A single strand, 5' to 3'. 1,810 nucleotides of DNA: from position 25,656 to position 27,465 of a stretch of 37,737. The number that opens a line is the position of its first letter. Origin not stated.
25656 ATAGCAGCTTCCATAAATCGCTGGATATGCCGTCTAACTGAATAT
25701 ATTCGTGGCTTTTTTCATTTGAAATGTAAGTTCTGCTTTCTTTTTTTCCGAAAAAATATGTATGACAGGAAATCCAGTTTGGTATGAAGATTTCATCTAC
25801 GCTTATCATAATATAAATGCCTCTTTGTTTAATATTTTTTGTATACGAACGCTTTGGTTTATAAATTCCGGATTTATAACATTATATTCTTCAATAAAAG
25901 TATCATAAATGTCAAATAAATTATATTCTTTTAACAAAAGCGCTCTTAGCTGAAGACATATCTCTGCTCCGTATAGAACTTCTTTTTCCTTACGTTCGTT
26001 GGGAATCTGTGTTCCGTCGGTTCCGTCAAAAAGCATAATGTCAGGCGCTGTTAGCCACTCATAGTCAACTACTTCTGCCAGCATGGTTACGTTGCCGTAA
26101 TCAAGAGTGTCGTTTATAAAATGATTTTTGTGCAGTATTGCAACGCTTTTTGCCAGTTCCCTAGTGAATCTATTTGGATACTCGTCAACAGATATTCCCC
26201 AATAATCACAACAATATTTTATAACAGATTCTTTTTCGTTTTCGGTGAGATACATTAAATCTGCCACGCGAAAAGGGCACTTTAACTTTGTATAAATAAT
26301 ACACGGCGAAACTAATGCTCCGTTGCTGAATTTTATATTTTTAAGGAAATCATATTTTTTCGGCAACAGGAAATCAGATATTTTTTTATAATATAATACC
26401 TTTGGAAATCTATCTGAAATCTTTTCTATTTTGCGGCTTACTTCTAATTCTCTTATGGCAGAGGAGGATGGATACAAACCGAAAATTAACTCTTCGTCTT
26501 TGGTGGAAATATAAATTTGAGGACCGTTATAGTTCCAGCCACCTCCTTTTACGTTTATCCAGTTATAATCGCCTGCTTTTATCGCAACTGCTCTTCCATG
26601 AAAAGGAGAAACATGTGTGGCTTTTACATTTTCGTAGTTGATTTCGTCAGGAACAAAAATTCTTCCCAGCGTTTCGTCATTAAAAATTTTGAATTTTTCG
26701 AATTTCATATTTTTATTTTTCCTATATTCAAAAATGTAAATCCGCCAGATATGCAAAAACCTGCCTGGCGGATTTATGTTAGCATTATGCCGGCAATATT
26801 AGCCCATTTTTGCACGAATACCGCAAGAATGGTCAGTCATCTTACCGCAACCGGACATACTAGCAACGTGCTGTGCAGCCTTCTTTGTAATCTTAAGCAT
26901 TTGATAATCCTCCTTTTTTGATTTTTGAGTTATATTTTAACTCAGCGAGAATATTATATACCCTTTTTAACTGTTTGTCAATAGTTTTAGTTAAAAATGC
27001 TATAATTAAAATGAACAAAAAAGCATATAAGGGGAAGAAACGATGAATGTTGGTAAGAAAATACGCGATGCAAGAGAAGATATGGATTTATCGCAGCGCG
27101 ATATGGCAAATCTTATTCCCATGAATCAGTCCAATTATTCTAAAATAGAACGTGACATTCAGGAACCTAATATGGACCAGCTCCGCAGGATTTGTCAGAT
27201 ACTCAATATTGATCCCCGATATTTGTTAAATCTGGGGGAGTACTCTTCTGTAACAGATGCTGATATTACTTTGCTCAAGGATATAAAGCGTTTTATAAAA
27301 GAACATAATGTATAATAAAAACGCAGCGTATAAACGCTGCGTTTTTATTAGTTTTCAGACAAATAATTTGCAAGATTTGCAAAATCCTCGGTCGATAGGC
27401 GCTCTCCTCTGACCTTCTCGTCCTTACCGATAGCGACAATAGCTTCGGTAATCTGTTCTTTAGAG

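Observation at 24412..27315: Compact uncharacterised RiPP-like cassette: 33-aa Cys peptide, unknown enzyme, RRE-radical SAM/SPASM, divergent XRE regulator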

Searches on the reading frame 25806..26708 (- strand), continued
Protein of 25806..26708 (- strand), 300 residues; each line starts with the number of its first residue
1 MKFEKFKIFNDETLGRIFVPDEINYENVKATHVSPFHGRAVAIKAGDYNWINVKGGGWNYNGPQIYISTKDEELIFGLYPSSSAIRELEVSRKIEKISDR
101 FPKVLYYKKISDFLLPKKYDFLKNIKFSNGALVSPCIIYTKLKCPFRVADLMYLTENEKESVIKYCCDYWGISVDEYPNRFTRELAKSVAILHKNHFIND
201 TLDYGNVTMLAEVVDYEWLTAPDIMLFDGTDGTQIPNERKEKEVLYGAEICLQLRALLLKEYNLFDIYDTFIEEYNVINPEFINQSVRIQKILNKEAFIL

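Call 40: search_protein_families(library=pfam, alignment_id=A2, max_evalue=0.1)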
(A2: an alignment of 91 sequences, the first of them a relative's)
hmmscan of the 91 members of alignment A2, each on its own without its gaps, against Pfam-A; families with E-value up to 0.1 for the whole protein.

A. member 1, P0001 (300 aa): 0 families

B. families by the number of members that match (of 91 scanned): 25 families
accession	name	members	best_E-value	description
PF02696.19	SelO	4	0.00031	Protein adenylyltransferase SelO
PF00069.31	Pkinase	4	0.0032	Protein kinase domain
PF06293.20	Kdo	3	0.032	Lipopolysaccharide kinase (Kdo/WaaP) family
PF01636.29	APH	2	0.00069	Phosphotransferase enzyme family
PF25397.1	DUF7887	1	0.0021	Domain of unknown function (DUF7887)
PF19674.4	DUF6177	1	0.009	Family of unknown function (DUF6177)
PF04262.19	Glu_cys_ligase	1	0.009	Glutamate-cysteine ligase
PF20600.3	ExoX-like_C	1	0.012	Exodeoxyribonuclease X-like C-terminal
PF09703.15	Cas_Csa4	1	0.015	CRISPR-associated protein (Cas_Csa4)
PF13095.12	FTA2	1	0.019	Kinetochore Sim4 complex subunit FTA2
PF01960.23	ArgJ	1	0.027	ArgJ family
PF10839.13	DUF2647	1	0.03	Protein of unknown function (DUF2647)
PF07348.17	Syd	1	0.03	Syd protein (SUKH-2)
PF16683.11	TGase_elicitor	1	0.033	Transglutaminase elicitor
PF01616.22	Orbi_NS3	1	0.034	Orbivirus NS3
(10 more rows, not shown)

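Call 42: find_encoding_contigs(protein=P0215, flank=5000, max_places=3)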
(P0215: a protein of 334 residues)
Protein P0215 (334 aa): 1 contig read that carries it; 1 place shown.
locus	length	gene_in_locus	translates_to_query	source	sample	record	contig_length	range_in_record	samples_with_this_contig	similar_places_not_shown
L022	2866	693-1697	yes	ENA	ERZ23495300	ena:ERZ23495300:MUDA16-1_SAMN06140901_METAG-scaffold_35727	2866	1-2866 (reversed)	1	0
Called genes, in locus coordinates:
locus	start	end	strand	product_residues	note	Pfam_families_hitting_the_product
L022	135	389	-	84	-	PF13560:HTH_31 (weak), PF12844:HTH_19, PF01381:HTH_3, PF13443:HTH_26 (weak)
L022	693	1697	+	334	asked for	-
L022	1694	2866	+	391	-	?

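Call 43: find_encoding_contigs(protein=P0216, flank=5000, max_places=2)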
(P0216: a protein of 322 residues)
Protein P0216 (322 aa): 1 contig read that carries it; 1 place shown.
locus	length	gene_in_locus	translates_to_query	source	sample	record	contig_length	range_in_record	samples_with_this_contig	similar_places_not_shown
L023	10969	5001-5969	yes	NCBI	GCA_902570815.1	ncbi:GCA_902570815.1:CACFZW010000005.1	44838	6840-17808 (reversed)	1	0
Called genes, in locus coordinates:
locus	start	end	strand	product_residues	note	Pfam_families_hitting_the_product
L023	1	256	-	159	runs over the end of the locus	-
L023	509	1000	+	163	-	PF03473:MOSC (weak)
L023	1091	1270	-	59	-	PF10932:DUF2783 (weak)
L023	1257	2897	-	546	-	PF01266:DAO (faint), PF01494:FAD_binding_3, PF07992:Pyr_redox_2 (faint), PF13738:Pyr_redox_3 (faint)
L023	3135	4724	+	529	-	PF13353:Fer4_12 (faint), PF04055:Radical_SAM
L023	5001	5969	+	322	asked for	-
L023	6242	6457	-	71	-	-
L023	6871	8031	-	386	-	PF03054:tRNA_Me_trans, PF06508:QueC (faint), PF20259:tRNA_Me_trans_M, PF20258:tRNA_Me_trans_C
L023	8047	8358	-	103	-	PF00111:Fer2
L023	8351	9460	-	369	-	PF00155:Aminotran_1_2 (weak), PF00266:Aminotran_5, PF01041:DegT_DnrJ_EryC1 (weak)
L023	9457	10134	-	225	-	PF00132:Hexapep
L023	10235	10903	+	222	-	PF02129:Peptidase_S15, PF00561:Abhydrolase_1 (weak), PF12146:Hydrolase_4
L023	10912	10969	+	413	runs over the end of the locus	PF00579:tRNA-synt_1b, PF22421:SYY_C-terminal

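Call 44: find_encoding_contigs(protein=P0223, flank=5000, max_places=2)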
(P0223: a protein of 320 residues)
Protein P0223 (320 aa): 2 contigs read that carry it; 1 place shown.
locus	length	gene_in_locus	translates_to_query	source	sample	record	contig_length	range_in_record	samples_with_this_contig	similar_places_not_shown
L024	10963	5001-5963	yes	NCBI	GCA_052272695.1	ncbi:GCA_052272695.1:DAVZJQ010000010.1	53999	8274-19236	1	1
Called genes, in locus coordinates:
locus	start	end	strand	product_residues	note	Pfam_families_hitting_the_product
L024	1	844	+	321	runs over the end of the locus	-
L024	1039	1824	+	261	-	PF00515:TPR_1, PF07719:TPR_2 (faint), PF13181:TPR_8 (weak), PF13371:TPR_9 (faint), PF12895:ANAPC3 (weak), PF13414:TPR_11 (weak), PF13424:TPR_12 (weak), PF00515:TPR_1 (weak), +10 more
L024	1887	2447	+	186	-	PF00589:Phage_integrase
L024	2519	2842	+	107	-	-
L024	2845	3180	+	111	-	PF21716:dnstrm_HI1420, PF01381:HTH_3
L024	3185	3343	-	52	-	-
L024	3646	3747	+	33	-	-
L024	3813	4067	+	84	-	-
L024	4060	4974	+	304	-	-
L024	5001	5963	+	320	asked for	-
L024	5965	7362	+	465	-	PF04055:Radical_SAM, PF13353:Fer4_12 (weak)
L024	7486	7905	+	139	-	-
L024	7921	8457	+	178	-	-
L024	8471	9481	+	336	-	PF00226:DnaJ, PF13103:TonB_2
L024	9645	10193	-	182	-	PF00589:Phage_integrase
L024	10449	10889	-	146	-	PF21781:DUF6876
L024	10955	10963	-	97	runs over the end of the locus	-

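Call 45: find_encoding_contigs(protein=P0243, flank=5000, max_places=2)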
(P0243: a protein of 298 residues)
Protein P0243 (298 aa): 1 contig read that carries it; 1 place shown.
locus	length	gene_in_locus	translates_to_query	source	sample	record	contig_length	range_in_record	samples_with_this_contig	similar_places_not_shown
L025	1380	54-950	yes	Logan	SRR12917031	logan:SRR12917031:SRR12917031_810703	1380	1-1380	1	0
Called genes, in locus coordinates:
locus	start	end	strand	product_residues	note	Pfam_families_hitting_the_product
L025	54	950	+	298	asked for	-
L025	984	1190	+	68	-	-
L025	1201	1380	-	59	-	?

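Call 47: find_encoding_contigs(protein=P0258, flank=5000, max_places=2)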
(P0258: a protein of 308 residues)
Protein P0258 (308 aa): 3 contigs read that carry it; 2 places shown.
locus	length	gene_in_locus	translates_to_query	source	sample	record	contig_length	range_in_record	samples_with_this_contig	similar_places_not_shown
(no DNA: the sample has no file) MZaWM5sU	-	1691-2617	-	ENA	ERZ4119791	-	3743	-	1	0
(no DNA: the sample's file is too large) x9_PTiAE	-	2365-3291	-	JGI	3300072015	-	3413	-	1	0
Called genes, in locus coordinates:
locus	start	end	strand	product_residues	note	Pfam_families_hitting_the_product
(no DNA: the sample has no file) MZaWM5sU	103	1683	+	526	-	PF13353:Fer4_12 (weak), PF04055:Radical_SAM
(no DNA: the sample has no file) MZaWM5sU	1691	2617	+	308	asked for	-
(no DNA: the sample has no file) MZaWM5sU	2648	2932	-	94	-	-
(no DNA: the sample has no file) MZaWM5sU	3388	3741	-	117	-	?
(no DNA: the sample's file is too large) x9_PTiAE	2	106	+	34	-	?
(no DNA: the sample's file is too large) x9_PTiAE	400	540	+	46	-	-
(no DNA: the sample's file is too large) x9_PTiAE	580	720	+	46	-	-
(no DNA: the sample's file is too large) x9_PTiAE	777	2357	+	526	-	PF13353:Fer4_12 (weak), PF04055:Radical_SAM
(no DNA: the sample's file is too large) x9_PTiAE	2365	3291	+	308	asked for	-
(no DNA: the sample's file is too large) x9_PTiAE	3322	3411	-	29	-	?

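Call 48: find_encoding_contigs(protein=P0269, flank=5000, max_places=2)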
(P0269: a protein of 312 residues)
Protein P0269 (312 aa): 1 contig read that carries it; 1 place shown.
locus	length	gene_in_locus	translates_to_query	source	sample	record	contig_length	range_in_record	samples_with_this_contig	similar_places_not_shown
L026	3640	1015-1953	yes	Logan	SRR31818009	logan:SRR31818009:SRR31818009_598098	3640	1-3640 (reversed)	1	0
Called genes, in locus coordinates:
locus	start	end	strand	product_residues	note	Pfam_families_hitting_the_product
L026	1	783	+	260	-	?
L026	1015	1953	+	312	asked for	-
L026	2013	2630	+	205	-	-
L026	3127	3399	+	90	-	-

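Call 49: find_encoding_contigs(protein=P0285, flank=5000, max_places=2)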
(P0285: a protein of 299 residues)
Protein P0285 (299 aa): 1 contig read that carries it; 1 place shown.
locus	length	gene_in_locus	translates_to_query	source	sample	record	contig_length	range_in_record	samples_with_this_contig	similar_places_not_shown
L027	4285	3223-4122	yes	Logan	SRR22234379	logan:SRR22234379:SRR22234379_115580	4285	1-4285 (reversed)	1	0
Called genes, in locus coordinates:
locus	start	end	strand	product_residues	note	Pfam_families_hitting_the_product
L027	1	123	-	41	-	?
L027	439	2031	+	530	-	PF04055:Radical_SAM, PF13353:Fer4_12 (weak), PF13186:SPASM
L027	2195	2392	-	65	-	-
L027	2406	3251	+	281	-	PF01075:Glyco_transf_9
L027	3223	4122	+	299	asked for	-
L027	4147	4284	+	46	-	?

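Call 50: find_encoding_contigs(protein=P0322, flank=5000, max_places=2)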
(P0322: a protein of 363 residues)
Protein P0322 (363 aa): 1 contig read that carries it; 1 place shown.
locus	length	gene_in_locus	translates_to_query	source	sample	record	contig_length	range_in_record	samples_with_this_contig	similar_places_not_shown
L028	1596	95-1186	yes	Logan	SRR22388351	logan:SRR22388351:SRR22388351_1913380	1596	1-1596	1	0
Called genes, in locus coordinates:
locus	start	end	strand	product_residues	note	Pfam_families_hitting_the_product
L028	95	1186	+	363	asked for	-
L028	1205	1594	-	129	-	?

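Call 67: find_encoding_contigs(protein=P0296, flank=5000, max_places=2)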
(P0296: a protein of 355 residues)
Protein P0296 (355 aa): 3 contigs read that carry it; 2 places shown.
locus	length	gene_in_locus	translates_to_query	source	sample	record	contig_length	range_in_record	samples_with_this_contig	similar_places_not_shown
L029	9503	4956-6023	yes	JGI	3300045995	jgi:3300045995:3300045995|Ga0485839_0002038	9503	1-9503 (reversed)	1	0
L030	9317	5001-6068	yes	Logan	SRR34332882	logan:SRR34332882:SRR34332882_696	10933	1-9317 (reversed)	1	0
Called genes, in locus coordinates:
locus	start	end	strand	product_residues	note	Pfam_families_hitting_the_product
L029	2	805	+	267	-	?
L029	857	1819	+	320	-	PF01073:3Beta_HSD, PF01370:Epimerase, PF02719:Polysacc_synt_2 (faint), PF07993:NAD_binding_4 (faint), PF16363:GDP_Man_Dehyd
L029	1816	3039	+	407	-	PF00535:Glycos_transf_2, PF04138:GtrA_DPMS_TM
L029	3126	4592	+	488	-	PF13231:PMT_2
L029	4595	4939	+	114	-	PF00581:Rhodanese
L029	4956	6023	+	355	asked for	-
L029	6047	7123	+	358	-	PF00251:Glyco_hydro_32N (weak), PF04041:Glyco_hydro_130, PF04616:Glyco_hydro_43 (weak)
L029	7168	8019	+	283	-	PF00288:GHMP_kinases_N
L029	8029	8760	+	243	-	PF02006:PPS_PS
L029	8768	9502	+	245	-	?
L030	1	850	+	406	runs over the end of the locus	-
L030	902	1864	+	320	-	PF01073:3Beta_HSD, PF01370:Epimerase, PF02719:Polysacc_synt_2 (faint), PF07993:NAD_binding_4 (faint), PF16363:GDP_Man_Dehyd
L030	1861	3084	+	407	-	PF00535:Glycos_transf_2, PF04138:GtrA_DPMS_TM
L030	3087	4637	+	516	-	PF13231:PMT_2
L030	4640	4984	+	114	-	PF00581:Rhodanese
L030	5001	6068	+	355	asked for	-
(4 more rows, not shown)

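Call 68: find_encoding_contigs(protein=P0304, flank=5000, max_places=2)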
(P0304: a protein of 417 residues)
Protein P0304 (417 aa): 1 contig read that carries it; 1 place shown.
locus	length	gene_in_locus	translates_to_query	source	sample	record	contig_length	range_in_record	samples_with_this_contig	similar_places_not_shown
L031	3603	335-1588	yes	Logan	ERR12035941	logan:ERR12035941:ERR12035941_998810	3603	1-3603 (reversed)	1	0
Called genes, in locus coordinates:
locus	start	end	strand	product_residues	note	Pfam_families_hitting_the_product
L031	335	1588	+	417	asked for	-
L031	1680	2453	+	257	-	-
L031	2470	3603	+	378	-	?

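Call 69: find_encoding_contigs(protein=P0281, flank=5000, max_places=2)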
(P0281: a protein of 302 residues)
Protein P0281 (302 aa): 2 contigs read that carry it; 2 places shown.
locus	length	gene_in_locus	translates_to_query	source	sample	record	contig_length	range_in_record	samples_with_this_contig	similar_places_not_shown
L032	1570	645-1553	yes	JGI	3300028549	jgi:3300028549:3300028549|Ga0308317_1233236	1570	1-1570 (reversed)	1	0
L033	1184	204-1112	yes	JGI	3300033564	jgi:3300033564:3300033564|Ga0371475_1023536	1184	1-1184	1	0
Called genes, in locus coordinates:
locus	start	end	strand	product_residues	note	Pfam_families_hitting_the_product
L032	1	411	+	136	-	?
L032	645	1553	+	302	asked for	-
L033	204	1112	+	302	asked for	-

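Call 83: search_dna_similar(query=window:25806-26708:-, collection=plasmids, mode=protein, max_evalue=0.001, max_rows=10)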
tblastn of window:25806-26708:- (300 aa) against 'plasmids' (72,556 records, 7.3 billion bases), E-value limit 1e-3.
No match.

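Call 84: search_dna_similar(query=window:25806-26708:-, collection=phages, mode=protein, max_evalue=0.001, max_rows=10)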
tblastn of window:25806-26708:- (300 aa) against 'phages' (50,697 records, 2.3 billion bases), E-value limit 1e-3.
No match.

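Call 85: find_related_loci(query=A1, collection=viral_contigs, flank=6000)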
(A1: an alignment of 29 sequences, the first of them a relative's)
Query A1 (300 aa) in viral_contigs; peptide patterns used: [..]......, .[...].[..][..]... (x = any residue, [..] = any of these).
87 stretches matched a pattern, but none encodes a relative of the query by tblastn (E <= 1e-3).

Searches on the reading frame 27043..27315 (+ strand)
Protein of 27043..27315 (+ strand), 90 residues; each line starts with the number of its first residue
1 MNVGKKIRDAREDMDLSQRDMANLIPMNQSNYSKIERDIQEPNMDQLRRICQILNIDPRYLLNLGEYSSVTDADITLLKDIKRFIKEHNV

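Call 3: search_protein_families(library=pfam, proteins=[window:27043-27315:+], max_evalue=0.1)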
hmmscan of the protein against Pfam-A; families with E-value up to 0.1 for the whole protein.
window:27043-27315:+ (90 aa): 6 families
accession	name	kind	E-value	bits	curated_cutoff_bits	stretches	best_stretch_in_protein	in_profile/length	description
PF01381.28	HTH_3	-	2.1e-11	44.1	23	1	7-61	1-55/55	Helix-turn-helix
PF12844.13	HTH_19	-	3.4e-11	43.3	30.2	1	4-64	1-61/64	Helix-turn-helix domain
PF13560.12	HTH_31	-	1.5e-07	32.1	27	1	4-58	3-58/64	Helix-turn-helix domain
PF13443.12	HTH_26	-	1.3e-05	25.8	22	1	6-59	1-55/63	Cro/C1-type HTH DNA-binding domain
PF13744.12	HTH_37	-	0.00011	22.3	27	1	4-38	20-54/80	Helix-turn-helix domain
PF25526.1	LIP-1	-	0.091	12.5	34.1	1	4-77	30-99/250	Liprin-alpha-like coiled coil domain 2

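Call 4: search_protein_families(library=ncbifam, proteins=[window:27043-27315:+], max_evalue=0.1)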
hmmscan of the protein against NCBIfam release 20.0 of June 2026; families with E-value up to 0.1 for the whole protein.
window:27043-27315:+ (90 aa): 14 families
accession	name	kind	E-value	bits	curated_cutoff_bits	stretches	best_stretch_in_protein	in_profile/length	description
NF041951.1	phage_RstR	subfamily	1e-12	48.2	80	1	1-84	1-84/108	RstR family transcriptional repressor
NF007257.0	PRK09706.1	subfamily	1e-07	31.8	101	1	3-63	6-66/135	transcriptional repressor DicA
TIGR00270.2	TIGR00270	equivalog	1.4e-07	31.4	110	1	4-57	77-130/159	multiprotein bridging factor aMBF1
TIGR03070.1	couple_hipB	subfamily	1.7e-07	31.1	71.65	1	3-56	3-56/58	type II toxin-antitoxin system Y4mF family antitoxin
NF038139.1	Reg_Aceta_RamB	equivalog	5.1e-06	25.4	700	1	3-61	3-61/465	acetate metabolism transcriptional regulator RamB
NF007408.0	PRK09943.1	equivalog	1.7e-05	24.5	211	1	2-56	7-61/185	HTH-type transcriptional regulator PuuR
NF041575.1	antitoxPezA_Strep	equivalog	0.00023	21.1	290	1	3-66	2-63/158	type II toxin-antitoxin system antitoxin PezA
TIGR03830.1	CxxCG_CxxCG_HTH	subfamily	0.00075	19.3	61.8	1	4-59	67-121/127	type II TA system antitoxin MqsA family protein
NF047948.1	male_kill_WMK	equivalog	0.0019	17.7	300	1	2-74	162-234/300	WO male-killing family protein Wmk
NF052239.1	antitox_spr1629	equivalog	0.0031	16.7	335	1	1-65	1-65/377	spr1629 family repressor/antitoxin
NF046032.1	TransRegSlrRBacil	equivalog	0.0044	17.1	250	1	3-62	2-62/149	HTH-type transcriptional regulator SlrR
NF008109.0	PRK10856.1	equivalog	0.022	14.5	208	1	3-43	15-55/334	cytoskeleton protein RodZ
NF003162.0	PRK04140.1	equivalog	0.04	12.9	263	1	4-57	128-181/317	transcriptional regulator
NF041677.1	trans_regClgR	equivalog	0.046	13.8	170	1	3-58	9-64/113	transcriptional regulator ClgR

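Call 34: search_protein_families(library=padloc, proteins=[window:27043-27315:+], max_evalue=0.01)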
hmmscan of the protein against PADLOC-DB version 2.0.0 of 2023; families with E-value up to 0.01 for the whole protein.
window:27043-27315:+ (90 aa): 16 families
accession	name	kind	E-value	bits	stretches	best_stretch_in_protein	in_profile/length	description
PDLC02926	HTH_VI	-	1.8e-12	45.4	1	2-69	1-68/92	-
PDLC04142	capH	-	4e-09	35.5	1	3-63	7-67/103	capH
PDLC03954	RmrA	-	1.4e-08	32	1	4-73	12-81/380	-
PDLC03951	RmrA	-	6.3e-08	30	1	4-63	10-69/400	-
PDLC03665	Control_protein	-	7e-08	30.6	1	3-64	9-71/77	control protein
PDLC03947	RmrA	-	2.6e-07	27.8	1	3-68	12-77/383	-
PDLC04775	PDC-M69A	-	1e-06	27.2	1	2-83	7-87/113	-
PDLC03948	RmrA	-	1.2e-06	25.6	1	4-63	10-69/397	-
PDLC03952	RmrA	-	3.7e-06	24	1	4-62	24-82/395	-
PDLC03944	RmrA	-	5.1e-05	20.5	1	4-63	8-67/384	-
PDLC03956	RmrA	-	0.00014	19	1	4-64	10-71/399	-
PDLC03949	RmrA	-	0.00018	18.5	1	5-63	5-63/363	-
PDLC03953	RmrA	-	0.00033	18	1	3-56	6-59/373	-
PDLC03945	RmrA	-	0.00095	16.4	1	1-67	1-67/394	-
PDLC03664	Control_protein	-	0.0018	16.7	1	3-61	14-72/74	control protein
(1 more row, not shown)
